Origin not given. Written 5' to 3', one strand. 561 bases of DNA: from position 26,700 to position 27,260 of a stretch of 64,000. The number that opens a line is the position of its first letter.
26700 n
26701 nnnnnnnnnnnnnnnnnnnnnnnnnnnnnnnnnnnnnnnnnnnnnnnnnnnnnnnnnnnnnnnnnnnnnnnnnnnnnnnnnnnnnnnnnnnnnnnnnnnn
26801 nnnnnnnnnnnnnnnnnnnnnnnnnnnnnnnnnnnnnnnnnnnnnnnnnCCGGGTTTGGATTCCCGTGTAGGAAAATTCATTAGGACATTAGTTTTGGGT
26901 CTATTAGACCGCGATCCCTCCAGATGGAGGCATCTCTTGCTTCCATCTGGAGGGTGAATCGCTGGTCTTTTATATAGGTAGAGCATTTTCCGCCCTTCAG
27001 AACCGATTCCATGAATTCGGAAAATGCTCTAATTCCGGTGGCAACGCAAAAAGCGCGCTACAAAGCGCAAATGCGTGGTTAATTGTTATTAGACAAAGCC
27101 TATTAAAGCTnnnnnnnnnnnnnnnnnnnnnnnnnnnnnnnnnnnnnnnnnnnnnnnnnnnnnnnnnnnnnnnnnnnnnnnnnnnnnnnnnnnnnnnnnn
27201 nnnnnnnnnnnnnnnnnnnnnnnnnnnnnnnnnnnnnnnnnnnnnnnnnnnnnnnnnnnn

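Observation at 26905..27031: Second copy of the two-hairpin repeat element, between the histidine kinase and infB ends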

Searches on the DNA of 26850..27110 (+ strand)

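Call 24: search_rna_families(source=window, start=26850, end=27110, threshold=evalue, max_evalue=10)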
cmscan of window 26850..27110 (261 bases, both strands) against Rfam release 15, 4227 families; matches with E-value up to 10: 8.
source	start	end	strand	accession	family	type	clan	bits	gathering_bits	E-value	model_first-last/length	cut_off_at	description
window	26906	26968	+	RF00639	mir-515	Gene; miRNA;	CL00096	23.8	68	0.013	1-87/87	no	mir-515 microRNA precursor family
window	26906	26968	-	RF00639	mir-515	Gene; miRNA;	CL00096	20.2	68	0.12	1-87/87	no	mir-515 microRNA precursor family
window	26979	27031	+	RF03177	mir-2067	Gene; miRNA;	-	19.3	70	0.19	10-64/72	no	mir-2067 microRNA precursor family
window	26908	26966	-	RF03941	mir-3158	Gene; miRNA;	-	15.2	97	4.1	1-81/81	no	mir-3158 microRNA precursor family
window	26918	26952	+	RF03941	mir-3158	Gene; miRNA;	-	15.1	97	4.2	1-81/81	no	mir-3158 microRNA precursor family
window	26900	26973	-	RF00792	mir-490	Gene; miRNA;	-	14.5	84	1.4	1-95/95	no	mir-490 microRNA precursor family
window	26911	26962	-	RF00053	mir-7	Gene; miRNA;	-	13.3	51.8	5.8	1-91/91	no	mir-7 microRNA precursor family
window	26850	26870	+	RF03163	c4-a1b1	Gene; antisense;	CL00128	11.2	46.7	2.5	33-53/53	5'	a1, b1 targets of C4 antisense RNA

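Call 40: search_dna_similar(query=window:26895-27040:+, collection=plasmids, mode=distant, max_evalue=10, max_rows=40)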
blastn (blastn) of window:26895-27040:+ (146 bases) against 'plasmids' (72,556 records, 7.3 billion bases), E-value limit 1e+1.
Records with a match: 6; places in all: 6; records where one place covers at least 80% of the query: 0.
Best place of each record, by identity: >=99% 1; 95-99% 1; 90-95% 2; 80-90% 2.
By first word of the organism name: Bacillus 2; Rhizobium 1; Pseudomonas 1; Azospirillum 1; Streptomyces 1.
By predicted mobility (MOB-suite, as given by PLSDB): non-mobilizable 4; mobilizable 1; conjugative 1.
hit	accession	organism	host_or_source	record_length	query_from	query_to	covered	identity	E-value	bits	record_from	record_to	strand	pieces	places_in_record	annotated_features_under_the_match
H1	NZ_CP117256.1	Rhizobium tumorigenes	Rubus sp.,pure bacterial culture,Aerial ...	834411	31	60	21%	86.7%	5e+0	37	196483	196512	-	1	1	LysR family transcriptional regulator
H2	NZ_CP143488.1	Pseudomonas silesiensis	single cell,landfill for plastics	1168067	80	108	20%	89.7%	1e+0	40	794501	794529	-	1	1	record has no annotation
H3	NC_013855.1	Azospirillum sp. B510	-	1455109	45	70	18%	92.3%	1e+0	39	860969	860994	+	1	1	record has no annotation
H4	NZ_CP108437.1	Streptomyces sp. NBC_01281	-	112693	91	116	18%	92.3%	1e+0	39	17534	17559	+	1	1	hypothetical protein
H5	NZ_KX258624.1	Bacillus thuringiensis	-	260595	33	55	16%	95.7%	5e+0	38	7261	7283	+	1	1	hypothetical protein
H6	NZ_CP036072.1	Bacillus wiedmannii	cell culture,soil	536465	104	123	14%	100.0%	5e+0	37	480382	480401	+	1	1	acyl-CoA dehydrogenase family protein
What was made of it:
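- Tried and rejected: blastn of the window element against plasmids gave only chance matches (call 40).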
